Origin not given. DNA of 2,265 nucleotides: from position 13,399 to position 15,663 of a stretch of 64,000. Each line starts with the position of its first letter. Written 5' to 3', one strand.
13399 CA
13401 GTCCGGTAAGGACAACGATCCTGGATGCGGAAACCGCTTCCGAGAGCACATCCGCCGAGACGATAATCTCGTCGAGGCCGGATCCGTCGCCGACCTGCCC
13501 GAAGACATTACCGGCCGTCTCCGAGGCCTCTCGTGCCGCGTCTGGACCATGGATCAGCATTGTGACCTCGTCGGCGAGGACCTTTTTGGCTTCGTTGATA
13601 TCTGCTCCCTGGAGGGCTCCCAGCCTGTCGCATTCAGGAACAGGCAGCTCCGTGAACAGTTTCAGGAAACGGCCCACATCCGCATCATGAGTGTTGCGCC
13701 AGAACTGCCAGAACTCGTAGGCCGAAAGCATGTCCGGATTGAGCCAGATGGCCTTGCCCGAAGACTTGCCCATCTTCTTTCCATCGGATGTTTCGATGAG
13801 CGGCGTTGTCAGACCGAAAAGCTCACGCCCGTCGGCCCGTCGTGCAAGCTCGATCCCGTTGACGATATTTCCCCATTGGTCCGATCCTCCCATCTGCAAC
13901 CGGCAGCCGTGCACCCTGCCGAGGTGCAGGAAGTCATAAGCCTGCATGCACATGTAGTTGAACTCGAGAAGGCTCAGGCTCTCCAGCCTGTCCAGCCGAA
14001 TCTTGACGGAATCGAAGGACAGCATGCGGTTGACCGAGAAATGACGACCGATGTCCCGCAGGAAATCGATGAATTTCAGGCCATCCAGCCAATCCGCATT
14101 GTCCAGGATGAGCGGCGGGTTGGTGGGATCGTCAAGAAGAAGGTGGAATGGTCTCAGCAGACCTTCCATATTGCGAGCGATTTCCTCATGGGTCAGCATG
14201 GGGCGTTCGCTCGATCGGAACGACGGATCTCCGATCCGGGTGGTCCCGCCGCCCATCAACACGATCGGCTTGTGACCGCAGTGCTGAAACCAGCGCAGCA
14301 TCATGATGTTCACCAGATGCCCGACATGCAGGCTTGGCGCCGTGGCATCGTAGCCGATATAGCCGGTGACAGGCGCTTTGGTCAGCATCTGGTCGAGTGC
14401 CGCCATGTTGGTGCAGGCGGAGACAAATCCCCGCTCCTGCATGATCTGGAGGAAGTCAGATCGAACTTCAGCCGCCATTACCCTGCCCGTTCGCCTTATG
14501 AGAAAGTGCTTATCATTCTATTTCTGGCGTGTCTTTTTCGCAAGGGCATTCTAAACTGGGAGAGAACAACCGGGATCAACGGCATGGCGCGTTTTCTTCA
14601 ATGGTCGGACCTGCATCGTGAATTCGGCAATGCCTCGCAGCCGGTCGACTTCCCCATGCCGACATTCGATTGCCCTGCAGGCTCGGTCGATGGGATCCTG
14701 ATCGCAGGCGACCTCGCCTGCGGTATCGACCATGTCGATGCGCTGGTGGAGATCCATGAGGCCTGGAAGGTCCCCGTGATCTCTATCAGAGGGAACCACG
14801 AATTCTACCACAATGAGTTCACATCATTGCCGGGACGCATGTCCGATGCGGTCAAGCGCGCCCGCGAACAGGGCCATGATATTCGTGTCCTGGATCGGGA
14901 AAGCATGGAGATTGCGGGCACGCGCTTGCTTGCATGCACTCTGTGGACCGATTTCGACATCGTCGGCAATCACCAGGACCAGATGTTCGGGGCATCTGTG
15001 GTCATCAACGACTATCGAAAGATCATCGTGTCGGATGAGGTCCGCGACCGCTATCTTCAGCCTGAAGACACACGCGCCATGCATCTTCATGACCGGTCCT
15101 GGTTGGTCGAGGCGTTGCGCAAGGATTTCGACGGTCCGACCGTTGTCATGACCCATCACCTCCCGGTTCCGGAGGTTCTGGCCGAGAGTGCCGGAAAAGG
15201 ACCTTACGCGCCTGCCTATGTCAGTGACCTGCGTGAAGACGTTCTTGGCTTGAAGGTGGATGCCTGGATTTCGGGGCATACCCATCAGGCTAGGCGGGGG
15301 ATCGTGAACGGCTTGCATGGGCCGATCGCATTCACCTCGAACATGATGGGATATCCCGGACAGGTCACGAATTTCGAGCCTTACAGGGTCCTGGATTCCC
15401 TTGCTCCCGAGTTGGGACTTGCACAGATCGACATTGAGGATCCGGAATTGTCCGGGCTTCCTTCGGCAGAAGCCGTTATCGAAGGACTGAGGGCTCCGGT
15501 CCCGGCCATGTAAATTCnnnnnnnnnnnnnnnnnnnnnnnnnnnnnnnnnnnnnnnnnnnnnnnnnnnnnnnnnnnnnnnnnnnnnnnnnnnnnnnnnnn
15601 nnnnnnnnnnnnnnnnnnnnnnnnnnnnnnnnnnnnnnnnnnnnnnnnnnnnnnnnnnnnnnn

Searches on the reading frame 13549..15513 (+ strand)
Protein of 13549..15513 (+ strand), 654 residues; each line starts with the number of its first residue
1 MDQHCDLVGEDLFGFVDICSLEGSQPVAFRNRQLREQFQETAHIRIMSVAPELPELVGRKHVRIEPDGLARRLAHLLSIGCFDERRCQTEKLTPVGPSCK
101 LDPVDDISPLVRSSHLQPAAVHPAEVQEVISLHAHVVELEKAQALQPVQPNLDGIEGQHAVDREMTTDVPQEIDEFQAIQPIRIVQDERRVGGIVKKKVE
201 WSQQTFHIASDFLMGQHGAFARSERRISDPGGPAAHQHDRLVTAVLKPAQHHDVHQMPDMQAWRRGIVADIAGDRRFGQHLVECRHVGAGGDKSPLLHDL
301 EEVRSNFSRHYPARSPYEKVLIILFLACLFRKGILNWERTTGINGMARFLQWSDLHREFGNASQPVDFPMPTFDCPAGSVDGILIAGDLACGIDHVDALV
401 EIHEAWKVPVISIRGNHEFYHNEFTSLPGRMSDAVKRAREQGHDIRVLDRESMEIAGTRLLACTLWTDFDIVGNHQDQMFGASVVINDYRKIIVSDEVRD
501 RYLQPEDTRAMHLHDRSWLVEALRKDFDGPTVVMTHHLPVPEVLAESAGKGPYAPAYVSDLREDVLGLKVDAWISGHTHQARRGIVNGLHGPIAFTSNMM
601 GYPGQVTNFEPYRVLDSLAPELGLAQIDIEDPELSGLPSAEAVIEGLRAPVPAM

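Call 7: search_protein_families(library=pfam, max_evalue=0.001, proteins=[window:13549-15513:+])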
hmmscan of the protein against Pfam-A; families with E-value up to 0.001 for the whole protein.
window:13549-15513:+ (654 aa): 2 families
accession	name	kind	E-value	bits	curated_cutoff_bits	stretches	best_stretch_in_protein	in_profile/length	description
PF00149.33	Metallophos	-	1.5e-11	45.5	21.5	1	348-580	2-190/191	Calcineurin-like phosphoesterase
PF12850.12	Metallophos_2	-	3.3e-05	24.4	27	0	353-503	7-60/154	Calcineurin-like phosphoesterase superfamily domain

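Call 17: search_protein_families(library=phrogs, max_evalue=0.00001, proteins=[window:13549-15513:+])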
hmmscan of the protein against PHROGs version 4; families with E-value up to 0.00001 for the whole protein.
window:13549-15513:+ (654 aa): 1 family
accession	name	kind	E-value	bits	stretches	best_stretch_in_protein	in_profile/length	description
phrog_1649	-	other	7.8e-28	98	1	340-607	29-276/308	metallo-phosphoesterase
